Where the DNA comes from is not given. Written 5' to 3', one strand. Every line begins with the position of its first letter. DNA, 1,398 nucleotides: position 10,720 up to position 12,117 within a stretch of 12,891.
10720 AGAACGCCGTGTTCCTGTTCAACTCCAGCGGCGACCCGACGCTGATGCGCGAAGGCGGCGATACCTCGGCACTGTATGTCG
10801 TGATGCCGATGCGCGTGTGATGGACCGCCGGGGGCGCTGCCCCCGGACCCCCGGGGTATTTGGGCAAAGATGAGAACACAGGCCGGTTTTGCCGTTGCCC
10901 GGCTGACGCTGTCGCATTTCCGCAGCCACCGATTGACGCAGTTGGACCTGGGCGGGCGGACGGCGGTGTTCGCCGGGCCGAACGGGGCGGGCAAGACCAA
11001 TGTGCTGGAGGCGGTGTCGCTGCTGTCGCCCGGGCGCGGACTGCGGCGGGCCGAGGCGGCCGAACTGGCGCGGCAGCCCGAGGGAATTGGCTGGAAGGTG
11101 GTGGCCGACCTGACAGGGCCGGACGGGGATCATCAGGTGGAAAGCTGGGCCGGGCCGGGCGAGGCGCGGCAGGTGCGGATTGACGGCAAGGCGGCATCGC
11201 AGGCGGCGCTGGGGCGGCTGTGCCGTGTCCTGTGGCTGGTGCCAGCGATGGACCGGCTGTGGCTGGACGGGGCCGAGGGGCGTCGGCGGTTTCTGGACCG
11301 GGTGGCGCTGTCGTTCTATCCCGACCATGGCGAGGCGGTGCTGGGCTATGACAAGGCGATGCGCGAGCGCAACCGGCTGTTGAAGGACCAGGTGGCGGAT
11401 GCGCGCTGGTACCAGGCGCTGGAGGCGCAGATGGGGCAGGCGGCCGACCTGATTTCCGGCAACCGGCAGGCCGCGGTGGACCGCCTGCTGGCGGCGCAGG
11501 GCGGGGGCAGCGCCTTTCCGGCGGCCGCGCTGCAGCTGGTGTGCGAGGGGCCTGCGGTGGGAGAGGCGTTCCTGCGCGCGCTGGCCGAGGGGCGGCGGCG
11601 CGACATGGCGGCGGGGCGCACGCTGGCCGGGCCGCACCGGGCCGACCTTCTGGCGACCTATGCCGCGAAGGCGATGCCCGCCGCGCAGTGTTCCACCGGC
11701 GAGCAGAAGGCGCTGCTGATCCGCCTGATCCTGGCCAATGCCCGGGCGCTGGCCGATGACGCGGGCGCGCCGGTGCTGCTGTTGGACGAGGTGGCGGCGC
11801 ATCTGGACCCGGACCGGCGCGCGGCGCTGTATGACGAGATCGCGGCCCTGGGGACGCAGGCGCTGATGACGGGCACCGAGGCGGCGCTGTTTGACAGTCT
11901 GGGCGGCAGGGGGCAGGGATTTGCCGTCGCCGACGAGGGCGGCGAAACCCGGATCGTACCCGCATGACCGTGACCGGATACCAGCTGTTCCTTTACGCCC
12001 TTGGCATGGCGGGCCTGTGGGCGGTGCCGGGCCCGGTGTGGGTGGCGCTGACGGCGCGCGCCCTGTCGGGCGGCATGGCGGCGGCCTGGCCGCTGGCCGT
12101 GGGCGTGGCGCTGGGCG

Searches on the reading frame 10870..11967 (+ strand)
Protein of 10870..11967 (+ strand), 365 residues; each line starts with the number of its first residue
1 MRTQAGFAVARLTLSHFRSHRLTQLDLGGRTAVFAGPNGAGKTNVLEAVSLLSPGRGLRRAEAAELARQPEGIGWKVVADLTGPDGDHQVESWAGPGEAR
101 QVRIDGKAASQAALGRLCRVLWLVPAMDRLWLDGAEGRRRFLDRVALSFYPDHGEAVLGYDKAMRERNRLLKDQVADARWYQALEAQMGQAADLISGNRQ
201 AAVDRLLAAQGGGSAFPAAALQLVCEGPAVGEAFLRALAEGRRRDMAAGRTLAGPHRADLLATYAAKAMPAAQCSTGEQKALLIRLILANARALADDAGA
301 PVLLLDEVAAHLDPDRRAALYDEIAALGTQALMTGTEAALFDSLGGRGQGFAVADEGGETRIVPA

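Call 7: search_protein_families(library=ncbifam, proteins=[window:10870-11967:+])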
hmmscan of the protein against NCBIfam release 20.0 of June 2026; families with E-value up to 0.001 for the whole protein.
window:10870-11967:+ (365 aa): 14 families
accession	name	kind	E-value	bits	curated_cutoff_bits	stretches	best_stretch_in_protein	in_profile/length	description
TIGR00611.2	recf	equivalog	3.2e-66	223.8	172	1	10-336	2-339/339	DNA replication/repair protein RecF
NF010680.0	PRK14079.1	equivalog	1e-37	130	386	1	11-339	5-329/349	recombination protein F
NF041034.1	Rad50_Sulf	equivalog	3.6e-09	35.1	1000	1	267-323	773-827/872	DNA double-strand break repair ATPase Rad50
NF041760.1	PtuA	equivalog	3e-07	29.7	500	1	5-50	48-93/524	retron Ec78 anti-phage system effector ATPase PtuA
TIGR02857.1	CydD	equivalog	1e-06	28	435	1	288-329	467-506/529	thiol reductant ABC exporter subunit CydD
NF007082.0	PRK09536.1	equivalog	1e-05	24.8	537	0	270-317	136-175/402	corrinoid ABC transporter ATPase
NF003034.1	PRK03918.1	equivalog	6.4e-05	21.1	700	1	9-49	3-43/878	DNA double-strand break repair ATPase Rad50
NF010068.0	PRK13548.1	equivalog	0.00014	21.1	261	0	29-50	31-52/261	heme ABC transporter ATP-binding protein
TIGR03864.1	PQQ_ABC_ATP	hypoth_equivalog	0.00015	21.3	302.25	0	301-330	152-181/236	ABC transporter, ATP-binding subunit, PQQ-dependent alcohol dehydrogenase system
TIGR01188.1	drrA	subfamily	0.00016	21.1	312.45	0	33-73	23-64/302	daunorubicin resistance ABC transporter, ATP-binding protein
NF002244.0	PRK01156.1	equivalog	0.00018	19.8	847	0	275-324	803-850/895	DNA double-strand break repair ATPase Rad50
NF047739.1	antiphage_MADS3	equivalog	0.00044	19.5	420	1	9-53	2-45/427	methylation-associated defense system AAA family ATPase MAD3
TIGR02868.1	CydC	equivalog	0.00074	18.3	329.05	1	272-326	470-516/530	thiol reductant ABC exporter subunit CydC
NF040873.1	AztA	equivalog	0.00093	18.8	220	0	29-63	18-53/191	zinc ABC transporter ATP-binding protein AztA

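Call 10: find_encoding_contigs(protein=window:10870-11967:+, flank=10000, max_places=6)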
Protein window:10870-11967:+ (365 aa): 7 contigs read that carry it; 6 places shown.
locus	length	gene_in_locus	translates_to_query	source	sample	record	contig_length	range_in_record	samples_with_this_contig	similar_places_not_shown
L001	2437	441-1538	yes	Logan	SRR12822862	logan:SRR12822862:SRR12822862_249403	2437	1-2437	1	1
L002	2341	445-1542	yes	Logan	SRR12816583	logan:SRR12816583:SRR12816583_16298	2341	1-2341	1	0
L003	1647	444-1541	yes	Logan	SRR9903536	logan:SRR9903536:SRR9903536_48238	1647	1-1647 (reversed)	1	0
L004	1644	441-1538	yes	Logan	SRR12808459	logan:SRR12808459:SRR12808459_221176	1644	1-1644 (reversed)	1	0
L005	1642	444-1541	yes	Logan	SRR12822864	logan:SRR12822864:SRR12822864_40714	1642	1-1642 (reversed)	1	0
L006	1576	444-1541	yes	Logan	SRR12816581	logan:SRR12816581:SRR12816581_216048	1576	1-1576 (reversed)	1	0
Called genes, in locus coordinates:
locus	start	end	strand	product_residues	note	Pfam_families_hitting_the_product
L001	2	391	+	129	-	?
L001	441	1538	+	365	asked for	PF02463:SMC_N, PF13476:AAA_23, PF13304:AAA_21 (weak)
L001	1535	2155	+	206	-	PF01810:LysE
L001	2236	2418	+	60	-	-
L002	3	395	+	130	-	?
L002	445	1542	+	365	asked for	PF02463:SMC_N, PF13476:AAA_23, PF13304:AAA_21 (weak)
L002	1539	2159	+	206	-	PF01810:LysE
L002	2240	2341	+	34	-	?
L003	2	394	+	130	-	?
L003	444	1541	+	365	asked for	PF02463:SMC_N, PF13476:AAA_23, PF13304:AAA_21 (weak)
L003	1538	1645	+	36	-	?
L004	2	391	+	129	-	?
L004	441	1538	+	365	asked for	PF02463:SMC_N, PF13476:AAA_23, PF13304:AAA_21 (weak)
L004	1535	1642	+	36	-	?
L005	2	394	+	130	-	?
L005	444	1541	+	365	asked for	PF02463:SMC_N, PF13476:AAA_23, PF13304:AAA_21 (weak)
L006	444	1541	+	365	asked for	PF02463:SMC_N, PF13476:AAA_23, PF13304:AAA_21 (weak)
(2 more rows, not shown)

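Call 49: find_homologous_proteins(query=window:10870-11967:+, max_evalue=1e-40)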
Query window:10870-11967:+ (365 aa): 8000 proteins with E <= 1e-40 among 8000 candidates; the best 120 are listed.
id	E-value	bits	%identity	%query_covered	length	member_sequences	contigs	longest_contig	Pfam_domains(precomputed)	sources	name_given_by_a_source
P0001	5.3e-230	781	100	100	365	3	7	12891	PF13476.13,PF02463.26,PF13304.13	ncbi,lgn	-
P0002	3.3e-200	683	88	100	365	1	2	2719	PF13175.13,PF13476.13,PF02463.26,PF13304.13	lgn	-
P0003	4.8e-195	666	86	100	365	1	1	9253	PF13476.13,PF02463.26,PF13304.13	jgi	jgi:DNA replication and repair protein RecF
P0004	2.4e-194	664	86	99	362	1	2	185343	PF13175.13,PF13476.13,PF02463.26,PF13304.13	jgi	jgi:DNA replication and repair protein RecF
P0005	3.9e-174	597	80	98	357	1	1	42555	PF13476.13,PF02463.26,PF13304.13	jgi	jgi:DNA replication and repair protein RecF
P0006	2.2e-157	542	73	98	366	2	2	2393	PF13476.13,PF02463.26,PF13304.13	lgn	-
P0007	1.4e-155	536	73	98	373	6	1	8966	PF13476.13,PF02463.26,PF13304.13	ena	-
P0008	2.6e-155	535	70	99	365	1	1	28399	PF13476.13,PF02463.26,PF13304.13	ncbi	-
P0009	2.7e-155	535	73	98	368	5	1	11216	PF13476.13,PF02463.26,PF13304.13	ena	-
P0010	8.4e-155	534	72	98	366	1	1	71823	PF02463.26,PF13304.13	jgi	jgi:DNA replication and repair protein RecF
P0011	2.2e-152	526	71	98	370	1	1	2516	PF13476.13,PF02463.26,PF13304.13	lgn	-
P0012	2.8e-152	525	71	98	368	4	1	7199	PF13476.13,PF02463.26,PF13304.13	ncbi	-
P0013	5.6e-152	524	71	99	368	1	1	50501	PF13476.13,PF02463.26,PF13304.13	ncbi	-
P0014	7.6e-152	524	71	99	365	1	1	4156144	PF13476.13,PF02463.26,PF13304.13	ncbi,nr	ncbi:MAG: DNA replication/repair protein RecF [Paracoccaceae bacterium]|nr:MAG: DNA replication/repa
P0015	1.1e-151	523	71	98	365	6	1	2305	PF13476.13,PF02463.26,PF13304.13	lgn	-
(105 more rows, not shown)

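Call 51: find_encoding_contigs(protein=P0004, flank=10000, max_places=2)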
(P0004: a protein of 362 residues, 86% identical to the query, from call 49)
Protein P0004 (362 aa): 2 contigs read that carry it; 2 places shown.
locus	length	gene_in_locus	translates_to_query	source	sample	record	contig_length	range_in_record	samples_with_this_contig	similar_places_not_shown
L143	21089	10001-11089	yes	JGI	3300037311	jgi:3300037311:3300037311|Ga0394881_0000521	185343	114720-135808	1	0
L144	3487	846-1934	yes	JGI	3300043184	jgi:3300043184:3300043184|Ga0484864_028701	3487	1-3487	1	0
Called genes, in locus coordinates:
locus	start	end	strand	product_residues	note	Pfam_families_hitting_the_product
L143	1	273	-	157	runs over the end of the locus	-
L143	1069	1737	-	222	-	PF06776:IalB (weak)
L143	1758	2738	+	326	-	PF06089:Asparaginase_II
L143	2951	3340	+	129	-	PF10984:DUF2794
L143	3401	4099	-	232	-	PF00106:adh_short, PF13561:adh_short_C2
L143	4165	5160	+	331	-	PF03576:Peptidase_S58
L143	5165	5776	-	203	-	PF02660:G3P_acyltransf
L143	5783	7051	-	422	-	PF01979:Amidohydro_1, PF12890:DHOase, PF07969:Amidohydro_3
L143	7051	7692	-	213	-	-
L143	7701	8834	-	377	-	PF02729:OTCace_N, PF00185:OTCace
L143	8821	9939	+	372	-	PF00712:DNA_pol3_beta, PF02767:DNA_pol3_beta_2, PF02768:DNA_pol3_beta_3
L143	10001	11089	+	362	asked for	PF02463:SMC_N, PF13175:AAA_15 (faint), PF13476:AAA_23 (weak), PF13304:AAA_21 (weak)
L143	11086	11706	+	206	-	PF01810:LysE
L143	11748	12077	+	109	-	-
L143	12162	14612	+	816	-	PF02518:HATPase_c, PF00204:DNA_gyraseB, PF01751:Toprim, PF21249:GyrB_hook (weak), PF00986:DNA_gyraseB_C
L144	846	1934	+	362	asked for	PF02463:SMC_N, PF13175:AAA_15 (faint), PF13476:AAA_23 (weak), PF13304:AAA_21 (weak)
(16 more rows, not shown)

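Call 52: find_encoding_contigs(protein=P0003, flank=10000, max_places=2)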
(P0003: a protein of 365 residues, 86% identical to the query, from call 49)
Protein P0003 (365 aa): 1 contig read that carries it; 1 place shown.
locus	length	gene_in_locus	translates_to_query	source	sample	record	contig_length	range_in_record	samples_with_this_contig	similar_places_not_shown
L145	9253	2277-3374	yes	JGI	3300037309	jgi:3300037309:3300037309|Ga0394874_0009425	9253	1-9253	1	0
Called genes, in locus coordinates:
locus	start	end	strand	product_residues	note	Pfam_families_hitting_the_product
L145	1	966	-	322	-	?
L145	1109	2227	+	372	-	PF00712:DNA_pol3_beta, PF02767:DNA_pol3_beta_2, PF02768:DNA_pol3_beta_3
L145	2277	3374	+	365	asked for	PF02463:SMC_N, PF13476:AAA_23 (weak), PF13304:AAA_21 (weak)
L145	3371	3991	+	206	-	PF01810:LysE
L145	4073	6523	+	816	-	PF02518:HATPase_c, PF00204:DNA_gyraseB, PF01751:Toprim, PF21249:GyrB_hook (weak), PF00986:DNA_gyraseB_C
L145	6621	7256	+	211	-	PF13274:SocA_Panacea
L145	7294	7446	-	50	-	-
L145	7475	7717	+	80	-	-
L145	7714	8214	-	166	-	PF00440:TetR_N (weak)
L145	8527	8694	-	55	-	-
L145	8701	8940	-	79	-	PF03458:Gly_transporter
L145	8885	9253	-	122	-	?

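Call 53: find_encoding_contigs(protein=P0005, flank=10000, max_places=2)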
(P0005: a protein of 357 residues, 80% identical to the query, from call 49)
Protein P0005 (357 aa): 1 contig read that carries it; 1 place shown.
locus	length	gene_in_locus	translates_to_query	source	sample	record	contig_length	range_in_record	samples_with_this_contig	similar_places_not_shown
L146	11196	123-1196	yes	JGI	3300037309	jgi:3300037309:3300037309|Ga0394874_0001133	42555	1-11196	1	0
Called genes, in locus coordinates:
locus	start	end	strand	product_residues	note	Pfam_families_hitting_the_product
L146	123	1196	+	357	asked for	PF02463:SMC_N (weak), PF13476:AAA_23, PF13304:AAA_21 (faint), PF02463:SMC_N (weak)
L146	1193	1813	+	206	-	PF01810:LysE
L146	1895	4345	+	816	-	PF02518:HATPase_c, PF00204:DNA_gyraseB, PF01751:Toprim, PF21249:GyrB_hook (weak), PF00986:DNA_gyraseB_C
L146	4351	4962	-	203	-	PF01066:CDP-OH_P_transf (weak)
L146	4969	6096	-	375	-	PF02515:CoA_transf_3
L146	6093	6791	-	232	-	PF13462:Thioredoxin_4, PF01323:DSBA (faint)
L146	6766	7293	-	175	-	PF05258:DciA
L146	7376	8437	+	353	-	PF00730:HhH-GPD, PF00633:HHH (weak), PF10576:EndIII_4Fe-2S (weak), PF14815:NUDIX_4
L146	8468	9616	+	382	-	PF00487:FA_desaturase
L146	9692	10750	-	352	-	PF08241:Methyltransf_11 (weak), PF13649:Methyltransf_25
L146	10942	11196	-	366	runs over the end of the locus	PF01555:N6_N4_Mtase, PF18755:RAMA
